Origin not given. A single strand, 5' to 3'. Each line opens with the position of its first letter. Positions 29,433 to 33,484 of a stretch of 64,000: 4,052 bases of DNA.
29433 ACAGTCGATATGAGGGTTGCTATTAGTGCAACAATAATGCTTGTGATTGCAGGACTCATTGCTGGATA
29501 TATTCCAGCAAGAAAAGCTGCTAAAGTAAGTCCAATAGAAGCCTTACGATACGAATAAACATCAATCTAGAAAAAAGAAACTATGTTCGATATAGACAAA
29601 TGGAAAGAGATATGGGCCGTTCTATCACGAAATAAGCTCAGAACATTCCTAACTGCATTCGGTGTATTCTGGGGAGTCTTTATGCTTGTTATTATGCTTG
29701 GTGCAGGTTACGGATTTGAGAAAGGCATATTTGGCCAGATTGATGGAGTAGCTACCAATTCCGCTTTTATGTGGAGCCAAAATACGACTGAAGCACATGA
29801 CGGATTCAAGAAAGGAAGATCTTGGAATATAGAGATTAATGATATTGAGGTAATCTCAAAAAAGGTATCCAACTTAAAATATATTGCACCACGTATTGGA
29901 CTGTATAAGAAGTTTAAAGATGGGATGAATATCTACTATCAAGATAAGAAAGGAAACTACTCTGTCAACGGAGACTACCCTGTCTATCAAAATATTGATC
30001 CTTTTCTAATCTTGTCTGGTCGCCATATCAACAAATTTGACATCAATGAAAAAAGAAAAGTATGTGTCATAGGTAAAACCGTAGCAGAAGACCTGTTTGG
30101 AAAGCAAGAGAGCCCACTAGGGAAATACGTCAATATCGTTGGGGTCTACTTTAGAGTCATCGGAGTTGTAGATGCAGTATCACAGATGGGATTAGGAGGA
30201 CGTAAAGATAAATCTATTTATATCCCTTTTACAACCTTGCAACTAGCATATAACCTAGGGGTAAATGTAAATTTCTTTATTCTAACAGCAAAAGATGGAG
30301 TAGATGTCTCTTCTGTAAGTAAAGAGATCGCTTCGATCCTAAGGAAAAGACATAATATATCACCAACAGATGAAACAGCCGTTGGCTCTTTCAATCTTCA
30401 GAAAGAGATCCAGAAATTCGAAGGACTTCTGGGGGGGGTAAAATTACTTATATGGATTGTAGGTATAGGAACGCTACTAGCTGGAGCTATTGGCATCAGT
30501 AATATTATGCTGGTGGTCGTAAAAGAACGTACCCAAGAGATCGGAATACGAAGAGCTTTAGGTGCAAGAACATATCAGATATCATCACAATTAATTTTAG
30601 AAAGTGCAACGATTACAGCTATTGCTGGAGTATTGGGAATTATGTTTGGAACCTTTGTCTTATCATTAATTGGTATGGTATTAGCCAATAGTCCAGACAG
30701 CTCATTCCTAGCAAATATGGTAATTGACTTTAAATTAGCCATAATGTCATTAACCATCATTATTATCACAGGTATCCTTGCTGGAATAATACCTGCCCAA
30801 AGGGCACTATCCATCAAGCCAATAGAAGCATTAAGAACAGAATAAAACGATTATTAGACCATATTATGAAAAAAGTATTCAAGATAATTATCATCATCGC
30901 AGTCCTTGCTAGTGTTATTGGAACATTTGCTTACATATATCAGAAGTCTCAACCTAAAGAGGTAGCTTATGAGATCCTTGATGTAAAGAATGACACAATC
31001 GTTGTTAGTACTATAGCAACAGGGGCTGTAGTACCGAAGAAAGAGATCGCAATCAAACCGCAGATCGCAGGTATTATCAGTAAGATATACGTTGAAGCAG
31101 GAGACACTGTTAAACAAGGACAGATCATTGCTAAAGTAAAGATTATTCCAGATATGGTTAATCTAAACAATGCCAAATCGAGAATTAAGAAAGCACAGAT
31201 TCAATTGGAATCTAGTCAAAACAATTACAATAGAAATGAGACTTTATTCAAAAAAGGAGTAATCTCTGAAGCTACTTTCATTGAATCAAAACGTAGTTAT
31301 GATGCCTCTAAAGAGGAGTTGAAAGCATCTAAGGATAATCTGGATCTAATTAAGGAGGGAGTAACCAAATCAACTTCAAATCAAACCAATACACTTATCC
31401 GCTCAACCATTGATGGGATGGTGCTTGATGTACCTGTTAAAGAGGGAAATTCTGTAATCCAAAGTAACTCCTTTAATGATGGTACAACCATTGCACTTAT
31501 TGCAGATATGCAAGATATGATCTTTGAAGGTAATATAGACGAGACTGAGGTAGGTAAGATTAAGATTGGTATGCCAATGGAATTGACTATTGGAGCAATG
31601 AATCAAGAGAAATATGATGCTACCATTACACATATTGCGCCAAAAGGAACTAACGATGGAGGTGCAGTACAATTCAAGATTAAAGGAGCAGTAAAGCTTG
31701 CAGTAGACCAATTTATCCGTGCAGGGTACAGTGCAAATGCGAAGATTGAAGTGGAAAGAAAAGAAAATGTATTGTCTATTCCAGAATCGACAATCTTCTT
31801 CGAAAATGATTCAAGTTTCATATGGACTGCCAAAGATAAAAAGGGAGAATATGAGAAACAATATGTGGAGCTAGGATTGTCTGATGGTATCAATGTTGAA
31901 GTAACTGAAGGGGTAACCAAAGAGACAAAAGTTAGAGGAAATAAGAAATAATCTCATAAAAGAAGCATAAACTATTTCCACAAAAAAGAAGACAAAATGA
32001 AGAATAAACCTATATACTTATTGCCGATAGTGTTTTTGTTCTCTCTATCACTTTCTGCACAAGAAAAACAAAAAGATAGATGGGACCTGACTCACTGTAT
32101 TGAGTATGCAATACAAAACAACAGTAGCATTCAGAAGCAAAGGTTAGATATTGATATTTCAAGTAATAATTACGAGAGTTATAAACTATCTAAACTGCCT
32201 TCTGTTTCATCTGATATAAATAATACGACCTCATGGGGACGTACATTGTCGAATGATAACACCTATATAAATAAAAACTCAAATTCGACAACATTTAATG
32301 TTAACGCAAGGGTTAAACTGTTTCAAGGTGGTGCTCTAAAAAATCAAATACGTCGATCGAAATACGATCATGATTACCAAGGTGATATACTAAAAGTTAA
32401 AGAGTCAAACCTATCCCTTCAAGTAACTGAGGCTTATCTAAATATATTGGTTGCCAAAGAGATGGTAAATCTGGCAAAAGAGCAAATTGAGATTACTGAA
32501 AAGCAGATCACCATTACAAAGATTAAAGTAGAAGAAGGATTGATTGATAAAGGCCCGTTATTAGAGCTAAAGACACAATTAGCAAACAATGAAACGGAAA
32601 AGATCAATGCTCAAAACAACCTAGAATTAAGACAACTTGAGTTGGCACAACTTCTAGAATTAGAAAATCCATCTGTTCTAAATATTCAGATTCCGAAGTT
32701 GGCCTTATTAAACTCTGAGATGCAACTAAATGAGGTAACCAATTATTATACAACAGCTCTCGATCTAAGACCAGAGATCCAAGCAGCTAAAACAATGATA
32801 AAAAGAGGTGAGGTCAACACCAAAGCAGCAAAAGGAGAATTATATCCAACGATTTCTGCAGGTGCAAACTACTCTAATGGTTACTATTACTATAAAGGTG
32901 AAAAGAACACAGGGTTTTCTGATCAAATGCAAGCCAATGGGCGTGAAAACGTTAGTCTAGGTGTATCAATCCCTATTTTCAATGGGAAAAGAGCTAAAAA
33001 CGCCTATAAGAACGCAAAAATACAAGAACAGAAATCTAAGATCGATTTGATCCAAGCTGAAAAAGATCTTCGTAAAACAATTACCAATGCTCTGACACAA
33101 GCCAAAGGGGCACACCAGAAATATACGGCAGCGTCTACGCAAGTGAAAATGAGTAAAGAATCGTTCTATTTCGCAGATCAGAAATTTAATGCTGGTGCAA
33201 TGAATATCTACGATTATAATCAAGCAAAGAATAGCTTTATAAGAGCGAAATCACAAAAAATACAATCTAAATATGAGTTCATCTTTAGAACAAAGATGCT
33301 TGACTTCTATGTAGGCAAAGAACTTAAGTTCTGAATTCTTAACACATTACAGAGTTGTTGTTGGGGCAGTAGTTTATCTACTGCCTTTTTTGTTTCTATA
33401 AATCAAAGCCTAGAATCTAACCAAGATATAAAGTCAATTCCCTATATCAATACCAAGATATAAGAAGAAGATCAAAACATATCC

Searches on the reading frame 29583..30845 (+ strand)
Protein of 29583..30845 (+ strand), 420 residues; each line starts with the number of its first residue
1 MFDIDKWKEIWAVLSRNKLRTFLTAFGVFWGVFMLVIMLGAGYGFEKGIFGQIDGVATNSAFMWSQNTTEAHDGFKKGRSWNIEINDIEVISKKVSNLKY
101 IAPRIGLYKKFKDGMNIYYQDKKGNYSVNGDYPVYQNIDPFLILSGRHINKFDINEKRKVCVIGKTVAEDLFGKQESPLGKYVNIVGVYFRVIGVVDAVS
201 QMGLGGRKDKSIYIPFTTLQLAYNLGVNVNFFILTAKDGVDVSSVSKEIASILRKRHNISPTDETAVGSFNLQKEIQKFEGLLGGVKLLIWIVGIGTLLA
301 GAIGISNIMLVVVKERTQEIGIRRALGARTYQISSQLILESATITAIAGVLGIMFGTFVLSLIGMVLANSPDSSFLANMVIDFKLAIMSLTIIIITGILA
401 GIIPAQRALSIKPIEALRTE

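Call 75: search_protein_families(library=pfam, proteins=[window:29583-30845:+], max_evalue=0.00001)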
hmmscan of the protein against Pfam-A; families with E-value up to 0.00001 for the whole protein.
window:29583-30845:+ (420 aa): 2 families
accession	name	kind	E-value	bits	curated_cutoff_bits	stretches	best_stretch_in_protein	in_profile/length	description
PF12704.14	MacB_PCD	-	8.3e-36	124.7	27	1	21-251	1-206/207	MacB-like periplasmic core domain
PF02687.27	FtsX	-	1.5e-18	67.5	25.5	1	292-413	2-120/120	FtsX-like permease C-terminal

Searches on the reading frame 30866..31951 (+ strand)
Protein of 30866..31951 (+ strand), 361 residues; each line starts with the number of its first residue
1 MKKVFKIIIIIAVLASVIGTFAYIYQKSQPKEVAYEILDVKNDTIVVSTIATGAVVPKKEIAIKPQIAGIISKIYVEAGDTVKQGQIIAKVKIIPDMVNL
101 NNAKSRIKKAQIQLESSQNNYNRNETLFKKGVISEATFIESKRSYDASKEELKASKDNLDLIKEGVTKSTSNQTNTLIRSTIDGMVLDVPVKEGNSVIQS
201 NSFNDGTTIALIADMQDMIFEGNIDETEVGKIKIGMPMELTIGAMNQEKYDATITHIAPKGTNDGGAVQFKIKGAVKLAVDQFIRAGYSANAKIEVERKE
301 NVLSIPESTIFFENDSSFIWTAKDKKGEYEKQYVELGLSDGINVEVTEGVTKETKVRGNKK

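Call 75: search_protein_families(library=pfam, proteins=[window:30866-31951:+], max_evalue=0.00001)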
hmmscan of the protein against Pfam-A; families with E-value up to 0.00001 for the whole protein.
window:30866-31951:+ (361 aa): 3 families
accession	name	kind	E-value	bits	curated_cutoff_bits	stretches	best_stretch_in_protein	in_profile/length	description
PF16576.10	HlyD_D23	-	1.6e-16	60.7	30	1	59-260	18-187/214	Barrel-sandwich domain of CusB or HlyD membrane-fusion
PF13437.12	HlyD_3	-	1.1e-13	52.3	22.2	1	178-276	2-95/106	HlyD family secretion protein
PF13533.13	Biotin_lipoyl_2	-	2.6e-09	37.1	29.8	1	62-90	2-30/32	Biotin-lipoyl like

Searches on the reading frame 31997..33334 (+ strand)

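Call 75: search_protein_families(library=pfam, proteins=[window:31997-33334:+], max_evalue=0.00001)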
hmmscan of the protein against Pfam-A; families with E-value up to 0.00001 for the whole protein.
window:31997-33334:+ (445 aa): 1 family
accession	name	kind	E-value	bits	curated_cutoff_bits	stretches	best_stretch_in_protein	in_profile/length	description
PF02321.23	OEP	-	3.4e-59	200.2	22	2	32-220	2-186/187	Outer membrane efflux protein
